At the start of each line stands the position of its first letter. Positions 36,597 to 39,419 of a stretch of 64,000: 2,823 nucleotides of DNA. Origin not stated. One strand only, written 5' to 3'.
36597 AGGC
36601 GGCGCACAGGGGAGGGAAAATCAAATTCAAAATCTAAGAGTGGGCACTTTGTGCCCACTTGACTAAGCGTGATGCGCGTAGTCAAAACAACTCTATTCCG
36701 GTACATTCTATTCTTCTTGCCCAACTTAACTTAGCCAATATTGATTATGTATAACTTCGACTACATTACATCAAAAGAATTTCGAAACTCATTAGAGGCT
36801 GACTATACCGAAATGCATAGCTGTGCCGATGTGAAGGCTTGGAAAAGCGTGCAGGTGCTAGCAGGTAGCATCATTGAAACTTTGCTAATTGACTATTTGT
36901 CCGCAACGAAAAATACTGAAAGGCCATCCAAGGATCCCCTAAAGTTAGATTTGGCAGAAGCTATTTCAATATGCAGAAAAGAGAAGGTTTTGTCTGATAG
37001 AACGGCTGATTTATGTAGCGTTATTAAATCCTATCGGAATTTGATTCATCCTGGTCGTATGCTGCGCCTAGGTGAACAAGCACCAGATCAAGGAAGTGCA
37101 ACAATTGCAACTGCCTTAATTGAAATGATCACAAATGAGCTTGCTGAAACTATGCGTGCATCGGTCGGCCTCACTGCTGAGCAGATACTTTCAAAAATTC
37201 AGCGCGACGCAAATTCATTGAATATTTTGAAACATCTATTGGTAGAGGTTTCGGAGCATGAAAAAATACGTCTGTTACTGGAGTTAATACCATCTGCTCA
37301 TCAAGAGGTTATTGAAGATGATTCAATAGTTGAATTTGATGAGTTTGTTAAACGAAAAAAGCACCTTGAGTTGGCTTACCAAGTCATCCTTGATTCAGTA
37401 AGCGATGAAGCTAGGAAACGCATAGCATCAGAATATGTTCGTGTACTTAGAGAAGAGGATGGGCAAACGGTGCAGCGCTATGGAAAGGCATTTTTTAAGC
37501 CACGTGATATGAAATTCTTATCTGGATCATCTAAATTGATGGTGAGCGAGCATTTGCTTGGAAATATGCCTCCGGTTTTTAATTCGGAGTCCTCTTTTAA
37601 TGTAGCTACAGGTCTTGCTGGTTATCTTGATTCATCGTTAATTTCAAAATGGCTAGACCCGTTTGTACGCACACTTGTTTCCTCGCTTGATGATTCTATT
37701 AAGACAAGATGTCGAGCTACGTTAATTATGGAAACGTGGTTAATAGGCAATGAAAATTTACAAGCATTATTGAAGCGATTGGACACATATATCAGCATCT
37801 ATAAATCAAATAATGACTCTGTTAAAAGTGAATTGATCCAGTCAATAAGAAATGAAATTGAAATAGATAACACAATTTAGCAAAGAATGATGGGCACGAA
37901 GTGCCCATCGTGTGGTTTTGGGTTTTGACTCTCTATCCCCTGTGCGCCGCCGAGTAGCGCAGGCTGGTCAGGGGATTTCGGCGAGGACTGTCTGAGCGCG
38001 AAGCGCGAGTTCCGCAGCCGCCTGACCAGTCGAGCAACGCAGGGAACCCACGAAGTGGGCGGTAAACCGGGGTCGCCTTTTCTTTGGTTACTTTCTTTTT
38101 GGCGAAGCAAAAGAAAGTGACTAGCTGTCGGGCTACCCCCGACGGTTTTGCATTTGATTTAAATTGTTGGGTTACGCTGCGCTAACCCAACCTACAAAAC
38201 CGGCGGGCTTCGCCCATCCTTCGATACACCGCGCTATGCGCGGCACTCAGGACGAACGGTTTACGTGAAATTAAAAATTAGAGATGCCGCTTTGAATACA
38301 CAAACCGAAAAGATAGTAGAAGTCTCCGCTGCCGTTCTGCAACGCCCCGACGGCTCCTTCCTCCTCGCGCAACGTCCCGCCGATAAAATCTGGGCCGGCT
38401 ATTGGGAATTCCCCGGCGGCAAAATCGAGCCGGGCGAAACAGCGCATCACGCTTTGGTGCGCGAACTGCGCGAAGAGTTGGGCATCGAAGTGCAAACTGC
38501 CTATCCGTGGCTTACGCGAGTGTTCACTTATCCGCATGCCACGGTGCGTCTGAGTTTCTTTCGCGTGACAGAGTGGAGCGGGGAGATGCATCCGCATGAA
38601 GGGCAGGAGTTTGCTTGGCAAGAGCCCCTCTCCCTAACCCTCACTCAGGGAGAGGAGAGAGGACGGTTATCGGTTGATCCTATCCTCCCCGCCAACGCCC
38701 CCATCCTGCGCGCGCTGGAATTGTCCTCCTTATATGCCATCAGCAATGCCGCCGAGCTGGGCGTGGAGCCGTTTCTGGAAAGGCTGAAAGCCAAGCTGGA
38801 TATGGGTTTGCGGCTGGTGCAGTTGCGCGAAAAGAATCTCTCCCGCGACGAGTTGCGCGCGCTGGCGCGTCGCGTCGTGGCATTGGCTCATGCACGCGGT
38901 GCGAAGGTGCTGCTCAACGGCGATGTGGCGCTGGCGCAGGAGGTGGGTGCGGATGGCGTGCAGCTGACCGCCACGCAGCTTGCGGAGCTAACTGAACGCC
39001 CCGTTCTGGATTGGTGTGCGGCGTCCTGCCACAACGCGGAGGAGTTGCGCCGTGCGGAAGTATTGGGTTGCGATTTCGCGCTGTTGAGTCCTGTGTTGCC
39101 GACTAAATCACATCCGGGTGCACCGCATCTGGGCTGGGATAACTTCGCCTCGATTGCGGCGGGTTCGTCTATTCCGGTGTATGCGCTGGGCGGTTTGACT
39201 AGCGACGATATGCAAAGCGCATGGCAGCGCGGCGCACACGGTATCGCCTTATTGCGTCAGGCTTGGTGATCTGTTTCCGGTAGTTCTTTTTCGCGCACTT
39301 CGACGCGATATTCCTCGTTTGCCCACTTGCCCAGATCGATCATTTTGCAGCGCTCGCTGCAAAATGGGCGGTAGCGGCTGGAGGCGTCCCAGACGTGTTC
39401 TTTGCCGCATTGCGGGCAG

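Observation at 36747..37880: AT-rich 377-aa orphan protein with a HEPN-like N-terminal motif: candidate stand-alone defence or toxin gene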

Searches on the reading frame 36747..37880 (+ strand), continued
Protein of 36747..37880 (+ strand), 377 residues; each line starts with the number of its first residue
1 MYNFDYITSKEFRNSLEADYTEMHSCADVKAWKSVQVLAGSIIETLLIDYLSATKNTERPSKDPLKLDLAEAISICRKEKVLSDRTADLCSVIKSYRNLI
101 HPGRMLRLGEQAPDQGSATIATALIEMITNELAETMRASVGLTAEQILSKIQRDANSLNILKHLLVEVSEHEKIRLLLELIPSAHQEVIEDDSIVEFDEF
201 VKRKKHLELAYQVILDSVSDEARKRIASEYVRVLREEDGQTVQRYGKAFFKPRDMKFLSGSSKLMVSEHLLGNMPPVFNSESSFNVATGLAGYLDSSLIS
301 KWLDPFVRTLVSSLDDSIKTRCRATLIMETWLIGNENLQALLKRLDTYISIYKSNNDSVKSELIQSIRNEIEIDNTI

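Call 64: search_protein_families(library=pfam, proteins=[L014:9646-9948:+, L021:9329-9922:+, L022:8926-9882:+, L023:2687-3481:+, L031:9639-9923:+, L033:8192-8476:+, L034:538-780:+, L037:9489-9965:+, L042:8521-9945:+, L043:8190-9983:+], max_evalue=0.001)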
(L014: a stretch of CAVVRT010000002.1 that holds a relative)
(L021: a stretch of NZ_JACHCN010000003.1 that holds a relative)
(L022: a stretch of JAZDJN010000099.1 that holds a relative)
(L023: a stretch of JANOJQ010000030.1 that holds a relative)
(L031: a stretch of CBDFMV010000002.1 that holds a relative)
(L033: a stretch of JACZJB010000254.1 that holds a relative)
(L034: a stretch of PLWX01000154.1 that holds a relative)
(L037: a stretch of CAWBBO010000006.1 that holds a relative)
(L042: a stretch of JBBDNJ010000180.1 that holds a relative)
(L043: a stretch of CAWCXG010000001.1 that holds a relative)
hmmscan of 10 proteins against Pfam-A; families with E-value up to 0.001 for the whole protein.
L014:9646-9948:+ (101 aa): 3 families
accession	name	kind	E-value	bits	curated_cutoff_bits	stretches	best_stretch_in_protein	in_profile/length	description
PF01381.28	HTH_3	-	2.3e-08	34.4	23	1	17-64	3-50/55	Helix-turn-helix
PF13560.12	HTH_31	-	0.0003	21.5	27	1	23-58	14-50/64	Helix-turn-helix domain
PF13443.12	HTH_26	-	0.00044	20.9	22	1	15-63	2-51/63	Cro/C1-type HTH DNA-binding domain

L021:9329-9922:+ (198 aa): 0 families

L022:8926-9882:+ (319 aa): 1 family
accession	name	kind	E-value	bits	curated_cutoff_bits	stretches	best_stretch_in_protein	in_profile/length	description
PF01878.24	EVE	-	3.1e-10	40.6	23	1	2-136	1-144/145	EVE domain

L023:2687-3481:+ (265 aa): 1 family
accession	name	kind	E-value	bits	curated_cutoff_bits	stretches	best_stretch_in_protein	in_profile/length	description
PF12637.14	TSCPD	-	1.4e-07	32.1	22.8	1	61-165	3-88/88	TSCPD domain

L031:9639-9923:+ (95 aa): 0 families

L033:8192-8476:+ (95 aa): 0 families

L034:538-780:+ (81 aa): 4 families
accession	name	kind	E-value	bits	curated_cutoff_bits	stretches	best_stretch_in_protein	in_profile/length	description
PF01381.28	HTH_3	-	1.6e-15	57.3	23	1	18-70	2-54/55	Helix-turn-helix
PF13560.12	HTH_31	-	7.1e-11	42.7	27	1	12-68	1-58/64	Helix-turn-helix domain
PF12844.13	HTH_19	-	1.2e-06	28.7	30.2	1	15-73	2-60/64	Helix-turn-helix domain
PF13443.12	HTH_26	-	1.8e-05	25.3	22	1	24-69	9-55/63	Cro/C1-type HTH DNA-binding domain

L037:9489-9965:+ (159 aa): 0 families

L042:8521-9945:+ (475 aa): 4 families
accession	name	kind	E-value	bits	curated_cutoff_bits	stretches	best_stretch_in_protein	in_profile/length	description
PF07690.21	MFS_1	-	2.8e-58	197.9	33.4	1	21-412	1-346/347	Major Facilitator Superfamily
PF00083.30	Sugar_tr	-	2e-08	34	22.3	1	61-189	53-190/452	Sugar (and other) transporter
PF05977.19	MFS_3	-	6.6e-08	31.9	27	1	66-177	60-176/524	Transmembrane secretion effector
PF01306.25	LacY_symp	-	0.00024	20.5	24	1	270-424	9-162/413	LacY proton/sugar symporter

L043:8190-9983:+ (598 aa): 1 family
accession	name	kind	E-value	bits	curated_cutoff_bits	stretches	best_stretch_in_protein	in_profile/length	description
PF01139.22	RtcB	-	1.8e-97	327.7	27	1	147-591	1-425/426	tRNA-splicing ligase RtcB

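Call 72: search_protein_families(library=padloc, proteins=[window:36747-37880:+, P0047, P0118, P0040], max_evalue=10)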
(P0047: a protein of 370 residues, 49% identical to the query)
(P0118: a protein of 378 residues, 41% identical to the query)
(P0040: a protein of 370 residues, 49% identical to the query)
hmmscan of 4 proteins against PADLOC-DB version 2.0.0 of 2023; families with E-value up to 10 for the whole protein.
window:36747-37880:+ (377 aa): 0 families

P0047 (370 aa): 1 family
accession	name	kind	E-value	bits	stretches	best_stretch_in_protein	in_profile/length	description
PDLC02258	AbiEi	-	0.011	13.8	1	70-138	13-81/196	AbiEi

P0118 (378 aa): 0 families

P0040 (370 aa): 1 family
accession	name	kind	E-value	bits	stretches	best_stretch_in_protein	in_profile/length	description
PDLC02258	AbiEi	-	0.027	12.6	1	71-137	14-80/196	AbiEi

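Call 97: find_encoding_contigs(protein=P0001, flank=6000, max_places=5)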
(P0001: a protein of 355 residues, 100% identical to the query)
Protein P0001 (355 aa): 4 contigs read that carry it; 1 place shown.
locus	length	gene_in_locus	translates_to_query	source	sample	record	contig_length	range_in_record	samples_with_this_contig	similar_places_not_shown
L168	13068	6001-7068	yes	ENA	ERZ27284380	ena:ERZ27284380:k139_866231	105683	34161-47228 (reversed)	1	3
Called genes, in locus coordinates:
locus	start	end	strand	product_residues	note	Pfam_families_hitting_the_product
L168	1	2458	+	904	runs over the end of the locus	PF07517:SecA_DEAD, PF00270:DEAD (weak), PF01043:SecA_PP_bind, PF21090:P-loop_SecA, PF07516:SecA_SW, PF02810:SEC-C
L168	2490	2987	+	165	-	PF00027:cNMP_binding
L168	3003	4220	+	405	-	PF01960:ArgJ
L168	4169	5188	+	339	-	PF05673:DUF815, PF13191:AAA_16 (weak), PF13401:AAA_22 (weak)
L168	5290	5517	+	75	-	PF04221:RelB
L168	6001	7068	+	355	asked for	-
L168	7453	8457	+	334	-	PF00293:NUDIX, PF14815:NUDIX_4, PF02581:TMP-TENI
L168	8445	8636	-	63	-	PF03884:YacG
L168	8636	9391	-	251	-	PF07072:ZapD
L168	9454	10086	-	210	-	PF01121:CoaE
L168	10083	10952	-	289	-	PF06750:A24_N_bact, PF01478:Peptidase_A24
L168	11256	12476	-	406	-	PF28597:T2SSF_N, PF00482:T2SSF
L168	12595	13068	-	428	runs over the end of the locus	PF01595:CNNM, PF00571:CBS, PF03471:CorC_HlyC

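Call 100: find_encoding_contigs(protein=P0004, flank=3000, max_places=3)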
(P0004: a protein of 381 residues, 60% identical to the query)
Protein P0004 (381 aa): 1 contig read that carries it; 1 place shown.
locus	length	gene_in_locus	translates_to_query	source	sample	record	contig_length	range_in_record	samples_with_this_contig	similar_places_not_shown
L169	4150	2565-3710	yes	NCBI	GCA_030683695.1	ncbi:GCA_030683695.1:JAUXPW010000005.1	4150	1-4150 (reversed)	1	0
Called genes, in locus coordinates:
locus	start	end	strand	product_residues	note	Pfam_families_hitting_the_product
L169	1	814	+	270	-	PF02233:PNTB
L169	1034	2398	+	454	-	PF00171:Aldedh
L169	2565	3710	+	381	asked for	-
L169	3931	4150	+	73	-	?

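Call 101: find_encoding_contigs(protein=P0006, flank=3000, max_places=3)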
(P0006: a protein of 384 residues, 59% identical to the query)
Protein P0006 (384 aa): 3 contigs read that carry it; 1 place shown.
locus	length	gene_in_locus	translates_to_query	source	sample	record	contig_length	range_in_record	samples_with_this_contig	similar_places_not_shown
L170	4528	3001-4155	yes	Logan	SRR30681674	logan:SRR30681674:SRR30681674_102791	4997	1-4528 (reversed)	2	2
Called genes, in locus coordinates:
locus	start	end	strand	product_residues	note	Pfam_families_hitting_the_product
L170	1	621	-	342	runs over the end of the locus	PF00589:Phage_integrase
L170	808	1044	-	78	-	-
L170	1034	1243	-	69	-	-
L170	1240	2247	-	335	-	-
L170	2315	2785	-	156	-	-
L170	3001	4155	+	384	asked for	-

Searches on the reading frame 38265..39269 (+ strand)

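Call 3: search_protein_families(library=pfam, proteins=[window:38265-39269:+], max_evalue=1)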
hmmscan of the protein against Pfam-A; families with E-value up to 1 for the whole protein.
window:38265-39269:+ (334 aa): 6 families
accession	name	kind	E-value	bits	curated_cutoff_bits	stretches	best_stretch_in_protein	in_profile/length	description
PF02581.23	TMP-TENI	-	1.4e-40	139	27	1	156-331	1-178/180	Thiamine monophosphate synthase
PF14815.12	NUDIX_4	-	4.9e-21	75.1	35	1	22-121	2-95/113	NUDIX domain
PF00293.34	NUDIX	-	7.4e-20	71.8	21.1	1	22-124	7-118/134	NUDIX domain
PF22327.2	Nudt16-like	-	0.0034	17.8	27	1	45-78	33-67/161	U8 snoRNA-decapping enzyme-like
PF13604.12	AAA_30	-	0.05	13.8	27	0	201-233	105-137/191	AAA domain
PF01070.24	FMN_dh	-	0.15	11.5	24.9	0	286-328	202-244/350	FMN-dependent dehydrogenase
